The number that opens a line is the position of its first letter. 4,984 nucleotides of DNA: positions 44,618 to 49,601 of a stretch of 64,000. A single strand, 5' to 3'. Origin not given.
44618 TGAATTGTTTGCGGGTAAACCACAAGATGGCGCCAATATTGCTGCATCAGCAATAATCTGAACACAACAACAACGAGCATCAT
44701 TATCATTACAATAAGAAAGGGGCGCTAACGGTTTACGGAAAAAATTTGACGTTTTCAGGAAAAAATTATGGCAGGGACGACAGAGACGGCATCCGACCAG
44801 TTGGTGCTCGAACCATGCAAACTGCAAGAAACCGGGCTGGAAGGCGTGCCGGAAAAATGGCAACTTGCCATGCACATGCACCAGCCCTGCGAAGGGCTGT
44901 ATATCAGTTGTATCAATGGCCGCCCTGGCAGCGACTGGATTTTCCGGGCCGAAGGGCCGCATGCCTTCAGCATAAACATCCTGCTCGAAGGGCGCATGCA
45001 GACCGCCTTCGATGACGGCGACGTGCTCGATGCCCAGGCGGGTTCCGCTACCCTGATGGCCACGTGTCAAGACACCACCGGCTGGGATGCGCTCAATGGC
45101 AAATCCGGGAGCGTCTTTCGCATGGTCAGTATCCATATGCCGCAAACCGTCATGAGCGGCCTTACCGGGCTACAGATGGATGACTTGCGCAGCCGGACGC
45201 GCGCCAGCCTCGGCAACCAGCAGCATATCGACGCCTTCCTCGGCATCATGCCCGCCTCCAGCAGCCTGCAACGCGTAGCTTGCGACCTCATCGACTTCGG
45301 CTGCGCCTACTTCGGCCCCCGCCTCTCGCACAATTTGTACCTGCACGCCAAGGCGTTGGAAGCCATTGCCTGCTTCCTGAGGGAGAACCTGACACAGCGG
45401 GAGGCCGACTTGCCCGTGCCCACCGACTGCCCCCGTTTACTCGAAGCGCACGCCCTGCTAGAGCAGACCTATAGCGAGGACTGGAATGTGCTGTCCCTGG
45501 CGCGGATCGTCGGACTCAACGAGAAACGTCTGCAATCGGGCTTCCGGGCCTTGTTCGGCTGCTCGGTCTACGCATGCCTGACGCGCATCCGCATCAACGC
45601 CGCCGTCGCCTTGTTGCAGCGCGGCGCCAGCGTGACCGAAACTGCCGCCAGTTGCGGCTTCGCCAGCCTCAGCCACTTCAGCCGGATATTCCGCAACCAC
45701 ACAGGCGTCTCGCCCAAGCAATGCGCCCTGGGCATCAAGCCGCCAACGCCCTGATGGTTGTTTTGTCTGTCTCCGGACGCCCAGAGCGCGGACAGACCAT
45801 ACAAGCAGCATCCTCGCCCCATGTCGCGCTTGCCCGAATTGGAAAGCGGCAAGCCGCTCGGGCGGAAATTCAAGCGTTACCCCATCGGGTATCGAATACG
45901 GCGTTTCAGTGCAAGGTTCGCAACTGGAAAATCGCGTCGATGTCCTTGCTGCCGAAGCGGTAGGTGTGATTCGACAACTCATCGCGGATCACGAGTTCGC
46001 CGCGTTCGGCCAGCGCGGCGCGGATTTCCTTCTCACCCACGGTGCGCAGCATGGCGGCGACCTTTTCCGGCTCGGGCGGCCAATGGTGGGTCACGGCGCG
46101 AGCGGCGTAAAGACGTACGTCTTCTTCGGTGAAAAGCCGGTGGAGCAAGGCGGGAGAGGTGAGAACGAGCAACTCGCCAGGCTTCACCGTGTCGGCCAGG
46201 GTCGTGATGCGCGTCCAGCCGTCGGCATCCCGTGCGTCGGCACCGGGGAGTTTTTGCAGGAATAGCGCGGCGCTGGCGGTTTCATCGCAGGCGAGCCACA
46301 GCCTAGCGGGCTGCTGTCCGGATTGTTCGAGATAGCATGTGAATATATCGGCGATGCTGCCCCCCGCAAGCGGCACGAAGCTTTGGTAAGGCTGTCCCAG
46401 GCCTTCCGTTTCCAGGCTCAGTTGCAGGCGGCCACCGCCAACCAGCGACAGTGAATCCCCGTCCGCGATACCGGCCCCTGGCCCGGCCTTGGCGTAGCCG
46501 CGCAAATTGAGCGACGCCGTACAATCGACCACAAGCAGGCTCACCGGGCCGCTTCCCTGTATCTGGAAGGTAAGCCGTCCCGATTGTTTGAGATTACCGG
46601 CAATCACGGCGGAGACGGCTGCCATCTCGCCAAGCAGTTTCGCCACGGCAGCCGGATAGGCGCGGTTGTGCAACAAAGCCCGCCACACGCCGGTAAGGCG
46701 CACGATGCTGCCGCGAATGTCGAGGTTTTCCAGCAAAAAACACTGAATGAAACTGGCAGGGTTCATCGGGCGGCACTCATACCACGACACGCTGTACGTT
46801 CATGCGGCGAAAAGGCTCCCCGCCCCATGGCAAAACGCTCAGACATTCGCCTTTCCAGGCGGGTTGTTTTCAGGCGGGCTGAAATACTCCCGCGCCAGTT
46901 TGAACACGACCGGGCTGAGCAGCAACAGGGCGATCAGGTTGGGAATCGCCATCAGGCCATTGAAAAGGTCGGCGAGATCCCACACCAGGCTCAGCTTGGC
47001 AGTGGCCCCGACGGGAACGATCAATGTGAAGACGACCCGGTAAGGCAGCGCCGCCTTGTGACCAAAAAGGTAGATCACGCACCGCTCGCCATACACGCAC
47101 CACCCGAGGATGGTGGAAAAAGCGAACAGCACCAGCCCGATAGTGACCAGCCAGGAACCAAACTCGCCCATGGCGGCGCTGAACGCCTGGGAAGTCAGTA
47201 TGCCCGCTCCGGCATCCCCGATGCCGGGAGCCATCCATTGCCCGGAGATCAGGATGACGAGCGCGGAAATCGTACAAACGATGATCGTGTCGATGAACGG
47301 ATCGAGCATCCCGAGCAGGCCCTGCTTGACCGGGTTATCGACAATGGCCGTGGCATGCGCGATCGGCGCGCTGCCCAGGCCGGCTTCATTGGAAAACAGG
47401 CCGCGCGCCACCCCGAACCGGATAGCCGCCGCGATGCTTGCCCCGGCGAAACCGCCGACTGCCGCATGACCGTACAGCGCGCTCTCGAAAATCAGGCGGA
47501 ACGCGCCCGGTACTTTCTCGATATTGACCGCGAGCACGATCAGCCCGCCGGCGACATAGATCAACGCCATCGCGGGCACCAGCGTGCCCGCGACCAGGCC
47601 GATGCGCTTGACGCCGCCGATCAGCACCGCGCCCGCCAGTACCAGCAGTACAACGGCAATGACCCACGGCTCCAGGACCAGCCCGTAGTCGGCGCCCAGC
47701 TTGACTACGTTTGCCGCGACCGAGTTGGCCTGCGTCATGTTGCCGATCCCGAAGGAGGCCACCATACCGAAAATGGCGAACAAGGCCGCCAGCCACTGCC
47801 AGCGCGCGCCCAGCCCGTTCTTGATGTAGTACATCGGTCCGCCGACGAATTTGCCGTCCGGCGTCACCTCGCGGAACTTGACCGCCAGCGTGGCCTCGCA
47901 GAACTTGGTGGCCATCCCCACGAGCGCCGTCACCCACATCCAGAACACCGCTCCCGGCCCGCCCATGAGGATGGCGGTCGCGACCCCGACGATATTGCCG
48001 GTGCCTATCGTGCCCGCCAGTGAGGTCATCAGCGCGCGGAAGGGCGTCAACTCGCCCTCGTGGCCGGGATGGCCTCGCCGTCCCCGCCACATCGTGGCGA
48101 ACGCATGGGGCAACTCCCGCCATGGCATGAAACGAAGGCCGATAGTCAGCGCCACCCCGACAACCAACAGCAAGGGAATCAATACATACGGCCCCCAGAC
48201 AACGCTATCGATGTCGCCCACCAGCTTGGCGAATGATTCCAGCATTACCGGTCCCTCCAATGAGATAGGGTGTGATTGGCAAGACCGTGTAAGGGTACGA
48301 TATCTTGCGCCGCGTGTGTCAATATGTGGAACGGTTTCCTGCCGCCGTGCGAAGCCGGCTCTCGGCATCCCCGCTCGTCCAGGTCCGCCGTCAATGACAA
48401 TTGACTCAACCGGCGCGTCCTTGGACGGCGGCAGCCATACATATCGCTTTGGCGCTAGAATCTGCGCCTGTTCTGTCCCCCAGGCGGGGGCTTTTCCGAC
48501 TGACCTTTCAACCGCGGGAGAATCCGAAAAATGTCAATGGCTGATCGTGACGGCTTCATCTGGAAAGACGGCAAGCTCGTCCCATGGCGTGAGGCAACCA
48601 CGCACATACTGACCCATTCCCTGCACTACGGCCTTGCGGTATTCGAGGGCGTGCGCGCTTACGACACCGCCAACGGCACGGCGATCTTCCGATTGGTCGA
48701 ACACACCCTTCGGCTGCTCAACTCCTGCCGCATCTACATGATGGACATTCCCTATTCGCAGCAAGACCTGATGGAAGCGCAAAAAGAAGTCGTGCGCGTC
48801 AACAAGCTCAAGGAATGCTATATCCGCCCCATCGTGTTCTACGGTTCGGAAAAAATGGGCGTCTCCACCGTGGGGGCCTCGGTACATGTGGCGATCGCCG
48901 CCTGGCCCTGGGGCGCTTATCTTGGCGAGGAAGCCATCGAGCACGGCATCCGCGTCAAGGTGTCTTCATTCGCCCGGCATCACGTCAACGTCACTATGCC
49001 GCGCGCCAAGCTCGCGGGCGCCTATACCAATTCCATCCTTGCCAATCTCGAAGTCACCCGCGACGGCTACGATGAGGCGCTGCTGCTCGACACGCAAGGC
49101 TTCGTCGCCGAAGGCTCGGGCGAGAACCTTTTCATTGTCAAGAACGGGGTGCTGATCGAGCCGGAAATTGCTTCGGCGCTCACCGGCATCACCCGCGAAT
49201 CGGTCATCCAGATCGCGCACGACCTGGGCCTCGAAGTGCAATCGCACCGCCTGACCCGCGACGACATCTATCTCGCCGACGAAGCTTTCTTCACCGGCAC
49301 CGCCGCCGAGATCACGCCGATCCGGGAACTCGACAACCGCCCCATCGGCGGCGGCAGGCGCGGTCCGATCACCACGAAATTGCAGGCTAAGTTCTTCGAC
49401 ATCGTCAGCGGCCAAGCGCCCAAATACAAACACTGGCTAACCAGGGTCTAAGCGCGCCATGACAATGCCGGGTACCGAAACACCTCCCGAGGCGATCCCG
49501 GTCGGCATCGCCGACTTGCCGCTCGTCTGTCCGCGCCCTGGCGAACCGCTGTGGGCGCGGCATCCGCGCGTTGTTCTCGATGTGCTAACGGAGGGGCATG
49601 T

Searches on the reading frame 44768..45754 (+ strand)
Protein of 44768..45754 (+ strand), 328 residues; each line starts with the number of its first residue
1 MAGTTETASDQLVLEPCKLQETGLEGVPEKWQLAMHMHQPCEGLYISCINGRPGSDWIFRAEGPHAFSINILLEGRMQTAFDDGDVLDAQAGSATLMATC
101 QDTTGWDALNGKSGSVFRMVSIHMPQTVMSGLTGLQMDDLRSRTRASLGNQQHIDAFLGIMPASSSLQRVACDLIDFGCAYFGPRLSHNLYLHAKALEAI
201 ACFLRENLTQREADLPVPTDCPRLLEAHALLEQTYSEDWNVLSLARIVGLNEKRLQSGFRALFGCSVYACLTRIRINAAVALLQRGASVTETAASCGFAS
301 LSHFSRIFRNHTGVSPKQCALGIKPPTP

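Call 4: search_protein_families(library=pfam, proteins=[window:44768-45754:+], max_evalue=0.01)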
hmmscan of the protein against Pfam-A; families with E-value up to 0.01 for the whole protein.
window:44768-45754:+ (328 aa): 2 families
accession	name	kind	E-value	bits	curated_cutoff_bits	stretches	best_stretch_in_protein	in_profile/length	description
PF12833.13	HTH_18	-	1.6e-21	76.8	33.6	1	244-318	1-76/80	Helix-turn-helix domain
PF00165.29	HTH_AraC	-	8.1e-14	51.8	26.6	1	284-318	6-39/42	Bacterial regulatory helix-turn-helix proteins, AraC family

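Call 5: search_protein_families(library=ncbifam, proteins=[window:44768-45754:+], max_evalue=0.01)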
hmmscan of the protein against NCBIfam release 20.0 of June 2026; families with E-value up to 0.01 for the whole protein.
window:44768-45754:+ (328 aa): 24 families
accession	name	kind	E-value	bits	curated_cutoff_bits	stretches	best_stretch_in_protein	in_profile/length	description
TIGR04094.1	adjacent_YSIRK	equivalog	1.7e-13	50.3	200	1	240-318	303-381/383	YSIRK-targeted surface antigen transcriptional regulator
NF052371.1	TransRegGbdRPseu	equivalog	5.8e-13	48.6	480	1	219-318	222-322/365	choline metabolism transcriptional regulator GbdR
NF007860.0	PRK10572.1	equivalog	5.9e-12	45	208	1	217-318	178-280/292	arabinose operon transcriptional regulator AraC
NF006902.0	PRK09393.1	equivalog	9.8e-10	38.1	425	1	223-318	221-317/327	transcriptional regulator FtrA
NF041686.2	ant_diox_reg_AndR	equivalog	6.9e-09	35.8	350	1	226-319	221-317/321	anthranilate 1,2-dioxygenase regulatory protein AndR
NF010028.0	PRK13503.1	equivalog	6e-08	32.4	288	1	228-319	177-269/278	HTH-type transcriptional activator RhaS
NF040475.1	chlor_reg_RclR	equivalog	7.1e-08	32.1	400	1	222-317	177-273/284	reactive chlorine-specific transcriptional regulator RclR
NF049932.1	TranspRegBtr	equivalog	7.1e-08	31.4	900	1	242-317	184-260/531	bacillibactin transport transcriptional regulator Btr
NF007243.0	PRK09685.1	equivalog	8.9e-07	28.6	199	1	196-318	174-297/303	transcriptional regulator FeaR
NF049968.1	QhpR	equivalog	9.8e-07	28.2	250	1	228-319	192-283/284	AraC-like transcriptional regulator QhpR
NF007693.0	PRK10371.1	equivalog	1e-06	28.2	253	1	233-318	209-295/309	transcriptional regulator MelR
NF047455.1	TF_Staph_AryK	equivalog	2.4e-06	26.1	850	1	187-318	122-254/759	transcriptional regulator AryK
TIGR02297.1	HpaA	equivalog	3.7e-06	26.4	274.65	1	203-318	167-283/287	4-hydroxyphenylacetate catabolism regulatory protein HpaA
NF010026.0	PRK13501.1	equivalog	4.2e-06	26.1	363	1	231-318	185-273/290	HTH-type transcriptional activator RhaR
NF010025.2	PRK13500.1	equivalog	7.1e-06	25.8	525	1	251-318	205-273/282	HTH-type transcriptional activator RhaR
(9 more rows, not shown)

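Call 112: search_solved_structures(query=window:44768-45754:+, max_evalue=0.01)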
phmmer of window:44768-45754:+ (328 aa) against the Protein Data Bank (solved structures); distinct sequences matched with E-value up to 0.01: 18.
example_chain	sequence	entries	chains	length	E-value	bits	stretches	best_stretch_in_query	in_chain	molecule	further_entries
3oio_A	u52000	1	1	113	3.9e-11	45.7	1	221-318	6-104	Transcriptional regulator (AraC-type DNA-binding domain-containing proteins)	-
3mn2_A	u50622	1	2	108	5.6e-08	35.4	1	231-319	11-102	probable AraC family transcriptional regulator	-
2k9s_A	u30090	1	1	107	1.1e-05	27.8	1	235-322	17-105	Arabinose operon regulatory protein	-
3mkl_A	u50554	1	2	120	1.3e-05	27.6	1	234-318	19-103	HTH-type transcriptional regulator gadX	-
9gfp_A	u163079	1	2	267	0.00019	23.8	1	229-319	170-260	HTH-type transcriptional activator CsvR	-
3oou_A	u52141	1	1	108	0.00027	23.3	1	229-318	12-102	Lin2118 protein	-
9ca5_A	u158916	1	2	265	0.00041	22.7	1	230-319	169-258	AraC-family, transcriptional regulator Rns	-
6xiu_A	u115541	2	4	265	0.00041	22.7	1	230-319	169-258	Regulatory protein Rns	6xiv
8vrq_A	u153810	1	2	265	0.00041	22.7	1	230-319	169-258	Regulatory protein Rns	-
8vst_A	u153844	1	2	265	0.00041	22.7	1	230-319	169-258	Regulatory protein Rns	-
9ca6_A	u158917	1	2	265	0.00041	22.7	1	230-319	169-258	Regulatory protein Rns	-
4fe4_A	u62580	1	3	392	0.00046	22.5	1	206-318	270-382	Xylose operon regulatory protein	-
4fe7_A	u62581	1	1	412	0.00053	22.3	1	207-318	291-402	Xylose operon regulatory protein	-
6swi_A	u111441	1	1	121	0.00087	21.6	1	228-318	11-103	Two-component response regulator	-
3w6v_A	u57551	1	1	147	0.002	20.4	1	213-318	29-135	AdpA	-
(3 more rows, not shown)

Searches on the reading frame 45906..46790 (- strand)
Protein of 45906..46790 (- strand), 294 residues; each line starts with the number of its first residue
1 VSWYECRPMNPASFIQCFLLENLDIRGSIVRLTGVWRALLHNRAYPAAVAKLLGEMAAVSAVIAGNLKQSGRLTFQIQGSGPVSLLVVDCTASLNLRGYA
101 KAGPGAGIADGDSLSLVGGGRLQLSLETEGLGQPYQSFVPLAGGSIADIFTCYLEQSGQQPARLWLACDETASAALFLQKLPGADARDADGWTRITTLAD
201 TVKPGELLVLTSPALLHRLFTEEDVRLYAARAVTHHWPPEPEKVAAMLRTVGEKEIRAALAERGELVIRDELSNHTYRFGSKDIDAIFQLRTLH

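Call 14: search_protein_families(library=pfam, proteins=[window:45906-46790:-], max_evalue=0.0001)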
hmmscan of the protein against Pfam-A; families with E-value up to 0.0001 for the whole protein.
window:45906-46790:- (294 aa): 1 family
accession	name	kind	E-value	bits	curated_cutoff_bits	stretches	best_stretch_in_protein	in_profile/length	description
PF01430.24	HSP33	-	6.7e-60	203.3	21.4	1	15-279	3-272/273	Hsp33 protein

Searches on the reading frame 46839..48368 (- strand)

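Call 73: search_protein_families(library=pfam, proteins=[window:46839-48368:-], max_evalue=0.00001)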
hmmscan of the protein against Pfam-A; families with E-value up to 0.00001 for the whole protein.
window:46839-48368:- (509 aa): 1 family
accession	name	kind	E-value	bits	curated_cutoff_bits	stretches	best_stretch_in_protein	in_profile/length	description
PF01235.23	Na_Ala_symp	-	3e-143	478.3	24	1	102-497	8-381/392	Sodium:alanine symporter family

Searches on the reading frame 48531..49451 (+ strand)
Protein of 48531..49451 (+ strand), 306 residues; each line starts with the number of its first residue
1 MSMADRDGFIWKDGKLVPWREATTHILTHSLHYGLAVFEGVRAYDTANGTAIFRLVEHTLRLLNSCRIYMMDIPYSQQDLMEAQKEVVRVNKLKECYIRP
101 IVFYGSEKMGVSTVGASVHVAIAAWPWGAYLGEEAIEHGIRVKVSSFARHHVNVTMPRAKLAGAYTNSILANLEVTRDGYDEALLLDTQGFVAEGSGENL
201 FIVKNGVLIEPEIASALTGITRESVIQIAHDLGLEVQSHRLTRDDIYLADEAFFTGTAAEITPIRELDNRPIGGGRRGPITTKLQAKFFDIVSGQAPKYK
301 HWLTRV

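Call 73: search_protein_families(library=pfam, proteins=[window:48531-49451:+], max_evalue=0.00001)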
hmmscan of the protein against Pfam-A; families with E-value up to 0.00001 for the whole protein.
window:48531-49451:+ (306 aa): 1 family
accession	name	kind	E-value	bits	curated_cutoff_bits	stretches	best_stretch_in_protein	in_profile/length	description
PF01063.24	Aminotran_4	-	2.8e-52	178.2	28.5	1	37-266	2-222/223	Amino-transferase class IV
